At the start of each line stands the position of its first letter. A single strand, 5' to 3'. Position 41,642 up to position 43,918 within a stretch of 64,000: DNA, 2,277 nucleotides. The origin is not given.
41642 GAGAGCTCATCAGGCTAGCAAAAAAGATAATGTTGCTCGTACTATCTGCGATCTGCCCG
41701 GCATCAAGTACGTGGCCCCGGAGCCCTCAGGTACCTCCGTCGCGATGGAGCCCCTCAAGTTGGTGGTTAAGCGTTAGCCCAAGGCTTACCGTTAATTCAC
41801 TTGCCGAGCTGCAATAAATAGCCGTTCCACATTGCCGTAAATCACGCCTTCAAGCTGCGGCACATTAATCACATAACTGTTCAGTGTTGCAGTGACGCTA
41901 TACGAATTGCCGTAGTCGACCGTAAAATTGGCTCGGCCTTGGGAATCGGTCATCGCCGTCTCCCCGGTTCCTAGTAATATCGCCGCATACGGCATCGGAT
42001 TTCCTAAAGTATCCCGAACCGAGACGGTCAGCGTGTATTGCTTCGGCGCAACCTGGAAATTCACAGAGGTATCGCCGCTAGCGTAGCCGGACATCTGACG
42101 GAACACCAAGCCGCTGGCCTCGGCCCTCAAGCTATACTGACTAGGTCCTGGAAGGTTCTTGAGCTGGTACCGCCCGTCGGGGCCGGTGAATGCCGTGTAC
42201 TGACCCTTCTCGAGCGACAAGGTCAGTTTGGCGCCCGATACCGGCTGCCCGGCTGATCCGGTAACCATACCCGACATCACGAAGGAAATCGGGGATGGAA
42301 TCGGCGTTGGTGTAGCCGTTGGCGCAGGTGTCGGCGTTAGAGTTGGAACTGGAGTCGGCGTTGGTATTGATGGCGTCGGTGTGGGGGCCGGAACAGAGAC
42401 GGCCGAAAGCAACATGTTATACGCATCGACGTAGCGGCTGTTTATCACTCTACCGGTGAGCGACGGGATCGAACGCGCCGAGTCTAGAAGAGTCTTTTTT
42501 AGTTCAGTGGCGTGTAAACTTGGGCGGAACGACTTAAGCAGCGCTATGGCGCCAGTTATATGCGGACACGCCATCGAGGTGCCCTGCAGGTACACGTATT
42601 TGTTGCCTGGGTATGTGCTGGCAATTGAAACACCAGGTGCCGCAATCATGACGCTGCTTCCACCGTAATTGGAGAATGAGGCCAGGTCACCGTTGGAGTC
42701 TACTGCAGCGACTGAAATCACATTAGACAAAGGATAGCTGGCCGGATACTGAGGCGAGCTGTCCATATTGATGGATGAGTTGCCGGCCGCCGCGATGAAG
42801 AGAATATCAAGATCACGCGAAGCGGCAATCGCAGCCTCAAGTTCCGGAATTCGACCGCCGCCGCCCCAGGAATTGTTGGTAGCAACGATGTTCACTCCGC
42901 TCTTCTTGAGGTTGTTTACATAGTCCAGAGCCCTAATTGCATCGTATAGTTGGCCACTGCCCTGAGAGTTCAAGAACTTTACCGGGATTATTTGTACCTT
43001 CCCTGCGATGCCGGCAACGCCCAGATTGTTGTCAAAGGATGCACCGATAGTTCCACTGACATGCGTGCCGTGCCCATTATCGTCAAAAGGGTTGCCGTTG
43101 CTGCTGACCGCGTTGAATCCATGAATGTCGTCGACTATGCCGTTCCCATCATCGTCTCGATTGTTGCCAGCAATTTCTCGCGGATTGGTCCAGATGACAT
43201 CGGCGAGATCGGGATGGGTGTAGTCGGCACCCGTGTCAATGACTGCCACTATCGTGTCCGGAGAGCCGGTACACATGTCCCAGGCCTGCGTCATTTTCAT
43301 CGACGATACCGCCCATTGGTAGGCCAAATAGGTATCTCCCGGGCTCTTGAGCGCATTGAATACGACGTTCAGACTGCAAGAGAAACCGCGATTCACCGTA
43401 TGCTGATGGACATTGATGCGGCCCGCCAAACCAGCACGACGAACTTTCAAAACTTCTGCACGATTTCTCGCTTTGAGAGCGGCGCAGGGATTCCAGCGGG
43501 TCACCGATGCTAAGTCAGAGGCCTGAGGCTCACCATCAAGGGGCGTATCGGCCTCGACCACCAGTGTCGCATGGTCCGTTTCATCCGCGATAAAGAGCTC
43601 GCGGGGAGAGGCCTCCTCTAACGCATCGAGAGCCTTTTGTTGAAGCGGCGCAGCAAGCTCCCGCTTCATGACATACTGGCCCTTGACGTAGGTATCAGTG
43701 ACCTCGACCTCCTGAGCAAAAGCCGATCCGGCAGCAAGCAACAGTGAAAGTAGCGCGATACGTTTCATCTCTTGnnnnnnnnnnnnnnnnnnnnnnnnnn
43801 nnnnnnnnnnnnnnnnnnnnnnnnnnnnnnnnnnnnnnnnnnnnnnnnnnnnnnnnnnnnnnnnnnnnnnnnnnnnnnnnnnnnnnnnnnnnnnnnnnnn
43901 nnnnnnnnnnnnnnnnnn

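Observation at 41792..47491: Operon of a 1238-aa multi-domain Thr/Pro-repeat surface protein and an S8 protease sharing carboxypeptidase-regulatory-like domains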

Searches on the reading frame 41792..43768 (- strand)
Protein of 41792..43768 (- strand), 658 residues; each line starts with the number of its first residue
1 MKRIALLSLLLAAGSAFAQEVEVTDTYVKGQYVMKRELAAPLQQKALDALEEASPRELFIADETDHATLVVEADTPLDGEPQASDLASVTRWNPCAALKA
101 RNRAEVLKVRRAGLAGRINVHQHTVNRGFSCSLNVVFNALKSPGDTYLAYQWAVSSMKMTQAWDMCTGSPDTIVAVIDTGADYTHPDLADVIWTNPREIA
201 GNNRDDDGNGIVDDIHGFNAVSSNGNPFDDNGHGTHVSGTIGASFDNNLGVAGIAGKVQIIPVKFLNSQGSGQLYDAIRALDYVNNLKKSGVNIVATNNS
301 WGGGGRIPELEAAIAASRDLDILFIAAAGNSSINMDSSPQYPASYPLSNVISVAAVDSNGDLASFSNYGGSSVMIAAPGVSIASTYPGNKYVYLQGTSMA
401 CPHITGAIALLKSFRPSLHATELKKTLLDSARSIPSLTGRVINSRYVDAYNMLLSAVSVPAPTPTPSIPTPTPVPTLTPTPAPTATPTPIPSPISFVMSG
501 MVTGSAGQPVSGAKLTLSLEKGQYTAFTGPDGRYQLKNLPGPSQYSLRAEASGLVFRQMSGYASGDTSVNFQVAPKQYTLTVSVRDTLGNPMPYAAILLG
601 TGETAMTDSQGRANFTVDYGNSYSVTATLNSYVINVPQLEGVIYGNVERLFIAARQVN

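Call 7: search_protein_families(library=pfam, proteins=[window:41792-43768:-], max_evalue=1)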
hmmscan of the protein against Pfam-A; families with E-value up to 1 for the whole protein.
window:41792-43768:- (658 aa): 9 families
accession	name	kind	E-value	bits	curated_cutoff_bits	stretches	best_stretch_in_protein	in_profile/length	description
PF00082.27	Peptidase_S8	-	3.8e-55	187.7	21.8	1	171-431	3-273/288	Subtilase family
PF13620.12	CarboxypepD_reg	-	5.6e-17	62.3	32.3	2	498-555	2-60/82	Carboxypeptidase regulatory-like domain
PF02369.22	Big_1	-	1.7e-06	28.5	34.9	1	577-630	18-81/93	Bacterial Ig-like domain (group 1)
PF13715.12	CarbopepD_reg_2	-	2.1e-06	28.1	32.2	1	499-580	2-83/88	CarboxypepD_reg-like domain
PF17789.7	MG4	-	0.00055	20.5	24.7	1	578-621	16-64/95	Macroglobulin domain MG4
PF17802.7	SpaA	-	0.0019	18.8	23.1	1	506-586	12-89/91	Prealbumin-like fold domain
PF22902.2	NOMO1-like_9th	-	0.014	15.6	27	1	502-561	5-67/75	BOS complex subunit NOMO1-like, beta sandwich domain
PF05688.17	BIg21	-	0.035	15.1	27.4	0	578-604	4-30/109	Bacterial Immunoglobulin-like 21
PF09430.16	EMC7_beta-sandw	-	0.11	13.1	26.6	1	514-559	9-55/122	ER membrane protein complex subunit 7, beta-sandwich domain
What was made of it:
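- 41795..42277 (-): C-terminal tandem beta-sandwich module, aa 498-658, ending in the motif EG.xYG[ND]VER[LV]FI; this is the constant element of the partner gene. Pfam CarboxypepD_reg 62.3 bits, plus Big_1 at 28.5 bits (below its cut-off) (call 7).
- On Peptidase S8 (subtilase), Pfam PF00082: 187.7 bits against a cut-off of 21.8, aa 171-431 (call 7).
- On Deseasin subfamily (MCP-01-like): Pfam finds CarboxypepD_reg and weak Big_1/MG4, and no PKD or P_proprotein at E<=1 (call 7).
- Closest known: Deseasin MCP-01. Different: This protein has a Pro/Thr linker and two CarboxypepD_reg-type domains instead (call 7).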

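Call 8: search_protein_families(library=ncbifam, proteins=[window:41792-43768:-], max_evalue=1)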
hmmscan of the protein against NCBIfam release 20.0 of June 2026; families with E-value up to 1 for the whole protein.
window:41792-43768:- (658 aa): 12 families
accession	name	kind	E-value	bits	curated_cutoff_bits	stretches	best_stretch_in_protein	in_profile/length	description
TIGR03921.1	T7SS_mycosin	equivalog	5.1e-41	141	278.75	1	158-487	2-320/353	type VII secretion-associated serine protease mycosin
NF033595.1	denti_PrtP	equivalog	7.7e-28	97.5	300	2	152-281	171-299/606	dentilisin complex serine proteinase subunit PrtP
TIGR03895.1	protease_PatA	subfamily_domain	9.1e-17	61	421.05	1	233-432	1-201/606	PatA/PatG family cyanobactin maturation protease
NF052345.1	S_layer_anammox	exception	1.6e-14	52.3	1400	1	434-613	1247-1431/1596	Kustd1514 family S-layer glycoprotein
NF051851.1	AtpSerPepEprS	equivalog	2e-12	46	1700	2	373-433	279-339/988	autotransporter serine peptidase EprS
NF049966.1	QH_SP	equivalog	1.9e-08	33.9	165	1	228-431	37-211/219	subtilisin-like serine protease QhpE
NF040809.1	germ_prot_CspBA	exception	1.5e-07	29.5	1250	2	373-411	1006-1044/1099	bifunctional germination protease/germinant receptor pseudoprotease CspBA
NF040808.2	CspC_non_triad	exception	0.0004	18.9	675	1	373-414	459-500/556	bile acid germinant receptor pseudoprotease CspC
NF037973.1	metallo_SslE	exception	0.00044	17.7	3000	1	443-516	34-108/1519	lipoprotein metalloprotease SslE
NF040553.1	SGO_0316_fam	subfamily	0.0031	15.2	1400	1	375-413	671-709/1486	SGO_0316/SGO_0317 family LPXTG-anchored serine peptidase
NF033510.3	Ca_tandemer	repeat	0.14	12.5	50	0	501-537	34-68/96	Ca2+-stabilized repeat-containing adhesin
NF033186.1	internalin_K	exception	0.38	9.1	1100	1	459-494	509-541/604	class 1 internalin InlK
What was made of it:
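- On Dentilisin PrtP (NCBIfam NF033595): 97.5 bits (call 8).
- On Mycosin, type VII secretion protease (TIGR03921): 141 bits (call 8).
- Closest known: Dentilisin complex of Treponema denticola. Same: The PrtP model gives a partial hit (E 7.7e-28, call 8).
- Closest known: Dentilisin complex of Treponema denticola. Different: The score of 97.5 bits is far below the 300-bit cut-off (call 8).
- Closest known: Scaffoldin/dockerin organisation of cellulosomes. Different: No cohesin or dockerin domains were detected (calls 7, 8).
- No known outer-membrane secretion or anchoring signal was found (calls 7, 8). There is a weak partial hit of the protease's linker and beta-sandwich region to the Kustd1514 S-layer glycoprotein model (E 1.6e-14, call 8). 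That hit scores 52 bits against a cut-off of 1400, and it is on the protease, not the large protein (call 8).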

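Call 14: list_cluster_members(proteins=[P0001, window:41792-43768:-])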
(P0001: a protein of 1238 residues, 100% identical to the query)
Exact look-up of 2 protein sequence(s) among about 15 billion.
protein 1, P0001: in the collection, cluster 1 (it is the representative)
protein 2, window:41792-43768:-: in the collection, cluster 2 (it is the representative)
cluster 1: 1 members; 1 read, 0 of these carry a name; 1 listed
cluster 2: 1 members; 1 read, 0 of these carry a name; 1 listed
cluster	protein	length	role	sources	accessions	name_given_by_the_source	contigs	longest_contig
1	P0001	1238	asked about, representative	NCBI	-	-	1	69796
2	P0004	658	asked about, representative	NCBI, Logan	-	-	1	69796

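Call 24: search_solved_structures(query=window:41792-43768:-, max_evalue=0.00001)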
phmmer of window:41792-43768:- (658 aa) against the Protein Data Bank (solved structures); distinct sequences matched with E-value up to 0.00001: 169 (the best 60 are shown).
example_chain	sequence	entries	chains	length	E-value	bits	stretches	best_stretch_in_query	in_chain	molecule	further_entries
3vv3_A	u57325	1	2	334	6.1e-87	295.6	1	157-457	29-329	Deseasin MCP-01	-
8coy_A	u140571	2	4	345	6.3e-46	160.2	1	145-457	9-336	subtilisin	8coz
8cp0_A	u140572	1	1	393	8e-46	159.8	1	144-457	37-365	subtilisin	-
8qke_A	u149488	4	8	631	3.1e-45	157.9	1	144-457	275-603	subtilisin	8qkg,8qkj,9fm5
4tr2_A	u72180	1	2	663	8.2e-45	156.5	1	144-457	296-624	Subtilisin-like 1 serine protease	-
4lvn_A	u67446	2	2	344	1.8e-44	155.4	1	146-451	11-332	Subtilisin-like serine protease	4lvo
8pol_A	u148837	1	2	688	3.4e-43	151.1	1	145-451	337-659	Subtilisin-like protease 1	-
1dbi_A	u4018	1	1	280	5.9e-40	140.4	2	215-451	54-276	AK.1 SERINE PROTEASE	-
1sbi_A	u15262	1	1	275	1.6e-36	129.1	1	217-430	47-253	SUBTILISIN 8397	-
1s01_A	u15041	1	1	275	1.8e-36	128.9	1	217-430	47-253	Subtilisin BPN'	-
1sbh_A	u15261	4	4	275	1.8e-36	128.9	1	217-429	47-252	SUBTILISIN 8397+1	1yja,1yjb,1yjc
7xr8_A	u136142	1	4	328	6.1e-36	127.2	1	155-415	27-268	Major intracellular serine protease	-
1bh6_A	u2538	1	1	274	6.2e-36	127.2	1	216-433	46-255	SUBTILISIN DY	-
1c9m_A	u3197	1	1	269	2.3e-35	125.2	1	222-436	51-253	SERINE PROTEASE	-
1aqn_A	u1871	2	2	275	2.5e-35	125.2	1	217-430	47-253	SUBTILISIN 8324 | SUBTILISIN BPN'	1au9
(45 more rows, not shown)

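Call 66: find_homologous_proteins(query=window:41792-43768:-, max_evalue=1e-40)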
Query window:41792-43768:- (658 aa): 7060 proteins with E <= 1e-40 among 8000 candidates; the best 120 are listed.
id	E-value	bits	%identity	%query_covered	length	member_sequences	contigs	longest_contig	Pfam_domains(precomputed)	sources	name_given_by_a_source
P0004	0.0e+0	1465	100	100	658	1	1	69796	PF13715.13,PF02369.23,PF13620.13,PF00082.28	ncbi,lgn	-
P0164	2.9e-199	682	48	99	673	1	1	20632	PF13620.13,PF00082.28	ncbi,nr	ncbi:MAG: S8 family serine peptidase [Deltaproteobacteria bacterium]|nr:S8 family serine peptidase [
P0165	3.2e-199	681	54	69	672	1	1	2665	PF13620.13,PF00082.28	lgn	-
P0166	2.4e-197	675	48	99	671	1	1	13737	PF13715.13,PF13620.13,PF00082.28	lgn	-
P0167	1.4e-195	669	49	98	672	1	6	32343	PF13620.13,PF00082.28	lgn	-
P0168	2.9e-194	665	49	95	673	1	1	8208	PF13620.13,PF00082.28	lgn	-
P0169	5.9e-161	555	42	99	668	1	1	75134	PF13715.13,PF13620.13,PF00082.28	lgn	-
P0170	1.5e-153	531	40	100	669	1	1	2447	PF13715.13,PF13620.13,PF22904.4,PF00082.28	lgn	-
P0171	4.1e-150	519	40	98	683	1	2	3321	PF13620.13,PF00082.28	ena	-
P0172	5.0e-150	519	39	99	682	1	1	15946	PF13715.13,PF13620.13,PF22904.4,PF00082.28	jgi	jgi:subtilisin family serine protease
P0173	2.4e-147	510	42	99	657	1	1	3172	PF13715.13,PF13620.13,PF22904.4,PF00082.28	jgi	jgi:subtilisin family serine protease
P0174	3.2e-147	510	42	95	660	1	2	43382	PF13715.13,PF13620.13,PF00082.28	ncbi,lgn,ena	-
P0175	5.7e-146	506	42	97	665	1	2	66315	PF13620.13,PF00082.28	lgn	-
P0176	2.1e-145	504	38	99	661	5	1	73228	PF13620.13,PF00082.28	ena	-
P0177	2.4e-144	500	43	97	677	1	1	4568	PF13715.13,PF13620.13,PF00082.28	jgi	jgi:hypothetical protein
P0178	5.6e-144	499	39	100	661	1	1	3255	PF13620.13,PF00082.28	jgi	jgi:subtilisin family serine protease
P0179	8.2e-144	498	42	98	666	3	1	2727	PF13620.13,PF00082.28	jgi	-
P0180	8.0e-143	495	41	99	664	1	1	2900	PF13620.13,PF00082.28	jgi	jgi:subtilisin family serine protease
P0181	1.6e-142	494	42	97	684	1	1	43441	PF13715.13,PF25020.2,PF22902.3,PF13620.13,PF22904.4,PF00082.28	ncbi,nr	ncbi:MAG: S8 family serine peptidase [Deltaproteobacteria bacterium]|nr:S8 family serine peptidase [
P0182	5.5e-142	492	41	97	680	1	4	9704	PF13715.13,PF13620.13,PF22904.4,PF00082.28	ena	-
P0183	1.9e-141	491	39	99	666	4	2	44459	PF13620.13,PF00082.28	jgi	-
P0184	3.5e-141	490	42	98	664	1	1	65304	PF13620.13,PF00082.28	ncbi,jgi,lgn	jgi:subtilisin family serine protease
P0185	2.1e-140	487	42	97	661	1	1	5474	PF13620.13,PF00082.28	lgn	-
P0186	3.0e-140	487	43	95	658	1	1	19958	PF13620.13,PF00082.28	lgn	-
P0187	3.5e-140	486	39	99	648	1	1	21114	PF13620.13,PF00082.28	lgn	-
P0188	3.7e-140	486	48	65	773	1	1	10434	PF13715.13,PF25020.2,PF13620.13,PF00082.28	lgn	-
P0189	1.7e-139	484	42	99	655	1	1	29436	PF13620.13,PF00082.28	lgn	-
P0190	3.0e-139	483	45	66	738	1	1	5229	PF13715.13,PF13620.13,PF22904.4,PF00082.28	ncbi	-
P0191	6.7e-139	482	39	95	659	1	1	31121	PF13620.13,PF00082.28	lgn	-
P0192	1.9e-138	481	40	95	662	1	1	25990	PF13620.13,PF00082.28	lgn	-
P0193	1.6e-137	478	39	99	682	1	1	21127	PF13715.13,PF13620.13,PF22904.4,PF17210.10,PF00082.28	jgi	jgi:subtilisin family serine protease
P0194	4.7e-137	476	42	95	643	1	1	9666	PF13715.13,PF13620.13,PF00082.28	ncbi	-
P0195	1.8e-136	474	41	96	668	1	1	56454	PF13620.13,PF00082.28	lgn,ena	-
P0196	2.4e-136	474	38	98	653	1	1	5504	PF13620.13,PF00082.28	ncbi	-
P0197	8.6e-135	469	41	99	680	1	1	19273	PF13620.13,PF00082.28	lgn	-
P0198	9.4e-135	469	40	100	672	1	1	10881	PF13715.13,PF13620.13,PF22904.4,PF17210.10,PF00082.28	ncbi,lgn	-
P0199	1.5e-134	468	38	100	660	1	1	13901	PF00082.28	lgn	-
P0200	1.7e-134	468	40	95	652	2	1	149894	PF13715.13,PF13620.13,PF00082.28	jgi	jgi:subtilisin family serine protease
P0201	4.1e-133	463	41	95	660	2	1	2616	PF13715.13,PF13620.13,PF00082.28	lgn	-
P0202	9.9e-132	459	39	95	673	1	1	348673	PF13620.13,PF09430.17,PF22904.4,PF00082.28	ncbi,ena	-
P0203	7.5e-131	456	43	74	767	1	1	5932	PF13620.13,PF00082.28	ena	-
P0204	7.7e-131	456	39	95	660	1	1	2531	PF24025.2,PF00082.28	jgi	-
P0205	8.7e-131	455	41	99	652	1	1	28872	PF13620.13,PF00082.28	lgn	-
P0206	2.2e-130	454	43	80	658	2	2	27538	PF13715.13,PF13620.13,PF22904.4,PF00082.28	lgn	-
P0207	5.0e-130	453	37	99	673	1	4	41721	PF13715.13,PF13620.13,PF09430.17,PF22904.4,PF00082.28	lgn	-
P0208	9.3e-130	452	41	85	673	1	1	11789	PF13620.13,PF00082.28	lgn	-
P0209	1.3e-129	452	39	99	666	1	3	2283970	PF13620.13,PF00082.28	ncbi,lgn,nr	ncbi:MAG: S8 family serine peptidase [Bdellovibrionota bacterium]|nr:MAG: S8 family serine peptidase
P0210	2.9e-129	450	40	95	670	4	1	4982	PF09430.17,PF22904.4,PF00082.28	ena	-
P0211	2.3e-128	447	38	99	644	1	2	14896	PF13620.13,PF00082.28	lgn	-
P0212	5.4e-128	446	39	98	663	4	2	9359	PF13620.13,PF00082.28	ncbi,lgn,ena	-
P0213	6.2e-128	446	40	95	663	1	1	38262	PF13620.13,PF00082.28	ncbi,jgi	jgi:subtilisin family serine protease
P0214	7.2e-128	446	39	99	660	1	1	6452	PF13620.13,PF00082.28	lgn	-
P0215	8.1e-128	446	39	100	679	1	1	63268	PF13715.13,PF13620.13,PF22904.4,PF00082.28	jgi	jgi:subtilisin family serine protease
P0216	1.9e-127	444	39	99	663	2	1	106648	PF13620.13,PF00082.28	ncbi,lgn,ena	-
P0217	2.4e-127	444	38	99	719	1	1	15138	PF13620.13,PF00082.28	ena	-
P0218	4.9e-127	443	37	99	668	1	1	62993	PF13715.13,PF13620.13,PF00082.28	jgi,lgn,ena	-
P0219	6.3e-127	443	39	99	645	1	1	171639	PF13620.13,PF00082.28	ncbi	-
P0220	7.5e-127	442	40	100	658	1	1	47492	PF13620.13,PF22904.4,PF00082.28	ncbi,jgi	jgi:subtilisin family serine protease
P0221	8.0e-127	442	39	98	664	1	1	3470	PF13620.13,PF00082.28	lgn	-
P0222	2.0e-126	441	39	93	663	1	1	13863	PF13715.13,PF13620.13,PF00082.28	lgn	-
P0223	3.5e-126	440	40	100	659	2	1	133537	PF13715.13,PF13620.13,PF00082.28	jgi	-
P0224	2.9e-125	437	36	98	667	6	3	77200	PF13620.13,PF00082.28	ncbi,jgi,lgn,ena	jgi:subtilisin family serine protease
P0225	2.2e-124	434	41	92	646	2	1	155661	PF13620.13,PF00082.28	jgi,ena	-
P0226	5.6e-124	433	36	99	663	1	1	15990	PF00082.28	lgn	-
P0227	5.9e-124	433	39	99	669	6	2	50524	PF13620.13,PF00082.28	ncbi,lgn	-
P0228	6.7e-124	433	40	93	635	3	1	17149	PF13620.13,PF00082.28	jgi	jgi:subtilisin family serine protease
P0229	7.7e-124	432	37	99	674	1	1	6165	PF13620.13,PF00082.28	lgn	-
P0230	3.7e-123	430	38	99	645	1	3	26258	PF13620.13,PF22904.4,PF17210.10,PF00082.28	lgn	-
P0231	6.3e-123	429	47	67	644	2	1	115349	PF13620.13,PF00082.28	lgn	-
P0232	1.8e-122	428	39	87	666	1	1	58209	PF13715.13,PF13620.13,PF00082.28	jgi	jgi:subtilisin family serine protease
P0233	4.7e-122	427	39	98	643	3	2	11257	PF13620.13,PF00082.28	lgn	-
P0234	5.3e-122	426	40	93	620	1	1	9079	PF13620.13,PF00082.28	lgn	-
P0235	2.2e-121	424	41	66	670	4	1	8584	PF13620.13,PF00082.28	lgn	-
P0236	7.7e-121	423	44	70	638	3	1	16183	PF00082.28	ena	-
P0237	1.1e-120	422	38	87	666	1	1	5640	PF13715.13,PF13620.13,PF00082.28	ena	-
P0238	1.3e-120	422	38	99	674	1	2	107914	PF13620.13,PF00082.28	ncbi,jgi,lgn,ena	jgi:subtilisin family serine protease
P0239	2.3e-120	421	37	98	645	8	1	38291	PF13620.13,PF00082.28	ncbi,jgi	jgi:subtilisin family serine protease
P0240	2.8e-120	421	42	76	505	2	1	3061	PF13620.13,PF00082.28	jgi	jgi:subtilisin family serine protease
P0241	3.7e-120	420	37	99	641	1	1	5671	PF13715.13,PF13620.13,PF00082.28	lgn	-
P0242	2.3e-118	414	44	66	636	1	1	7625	PF13715.13,PF17802.8,PF13620.13,PF00082.28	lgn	-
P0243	1.9e-117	411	41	85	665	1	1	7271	PF13620.13,PF00082.28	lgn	-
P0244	6.8e-117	410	39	85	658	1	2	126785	PF00082.28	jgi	jgi:subtilisin family serine protease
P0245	1.8e-116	408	37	99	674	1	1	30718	PF13620.13,PF00082.28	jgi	jgi:subtilisin family serine protease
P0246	2.7e-116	408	45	67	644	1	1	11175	PF13620.13,PF00082.28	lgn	-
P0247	3.1e-116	407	39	69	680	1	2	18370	PF13715.13,PF13620.13,PF22904.4,PF00082.28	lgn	-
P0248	4.4e-116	407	41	85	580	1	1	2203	PF00082.28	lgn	-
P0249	5.7e-116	406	47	66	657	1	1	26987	PF13715.13,PF13620.13,PF22904.4,PF17210.10,PF00082.28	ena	-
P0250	8.5e-116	406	36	99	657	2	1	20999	PF13620.13,PF00082.28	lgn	-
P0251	8.5e-115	403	37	93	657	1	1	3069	PF13620.13,PF00082.28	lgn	-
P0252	9.5e-115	402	38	98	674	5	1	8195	PF13620.13,PF00082.28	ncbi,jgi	jgi:subtilisin family serine protease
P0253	1.4e-113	399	37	93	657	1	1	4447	PF13620.13,PF00082.28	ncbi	-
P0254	3.2e-113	397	36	99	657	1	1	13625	PF13620.13,PF00082.28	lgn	-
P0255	2.6e-108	381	54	52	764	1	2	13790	PF00082.28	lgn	-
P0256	2.9e-108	381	39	80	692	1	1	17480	PF00082.28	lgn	-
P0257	7.2e-107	376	55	49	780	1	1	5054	PF00082.28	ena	-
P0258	4.0e-106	374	43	74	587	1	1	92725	PF00082.28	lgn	-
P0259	4.9e-104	367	38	81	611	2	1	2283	PF00082.28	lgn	-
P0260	8.8e-104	366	41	68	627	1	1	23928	PF00082.28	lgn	-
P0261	2.1e-102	362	48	50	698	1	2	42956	PF00082.28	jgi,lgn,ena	-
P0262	3.1e-102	361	54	49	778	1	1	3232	PF00082.28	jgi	jgi:subtilisin family serine protease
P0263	3.1e-102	361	54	49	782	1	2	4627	PF00082.28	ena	-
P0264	4.3e-102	361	52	54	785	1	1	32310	PF00082.28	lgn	-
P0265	7.6e-102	360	53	49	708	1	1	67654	PF00082.28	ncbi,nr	ncbi:MAG: S8 family serine peptidase [Deltaproteobacteria bacterium]|nr:S8 family serine peptidase [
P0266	1.5e-101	359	50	55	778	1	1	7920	PF00082.28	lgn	-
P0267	2.0e-101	358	50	55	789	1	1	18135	PF00082.28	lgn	-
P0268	5.0e-101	357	49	61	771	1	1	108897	PF00082.28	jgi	-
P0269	5.4e-101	357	53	50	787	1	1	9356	PF00082.28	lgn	-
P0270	8.5e-101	356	54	51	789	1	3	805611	PF00082.28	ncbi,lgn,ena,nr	ncbi:MAG TPA: S8 family peptidase [Oligoflexia bacterium]|nr:S8 family peptidase [Oligoflexia bacter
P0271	1.9e-100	355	50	50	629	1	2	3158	PF00082.28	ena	-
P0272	1.9e-100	355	41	69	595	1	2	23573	PF00082.28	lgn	-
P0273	3.0e-100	355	53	52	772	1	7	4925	PF00082.28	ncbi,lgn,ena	-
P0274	4.1e-100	354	52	53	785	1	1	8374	PF00082.28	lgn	-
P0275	8.5e-100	353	43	74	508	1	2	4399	PF00082.28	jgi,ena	-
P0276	8.7e-100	353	48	55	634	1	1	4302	PF00082.28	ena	-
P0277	1.1e-99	353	43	67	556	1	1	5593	PF00082.28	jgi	jgi:subtilisin family serine protease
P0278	1.3e-99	352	44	71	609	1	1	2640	PF00082.28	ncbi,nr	ncbi:MAG: hypothetical protein EBZ48_11125, partial [Proteobacteria bacterium]|nr:hypothetical prote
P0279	2.0e-99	352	41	77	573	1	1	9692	PF00082.28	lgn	-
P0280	2.3e-99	352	50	52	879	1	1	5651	PF00082.28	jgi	jgi:hypothetical protein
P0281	3.8e-99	351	53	51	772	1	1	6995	PF00082.28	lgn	-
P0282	4.8e-99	351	50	53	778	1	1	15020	PF00082.28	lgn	-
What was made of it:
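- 41792..43768 (-): Gene for the 658-aa S8 protease (partner). About 95 clusters share the same architecture (call 66).
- About 95 protease clusters share this exact architecture (call 66), a number of the same order as the large-protein family.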
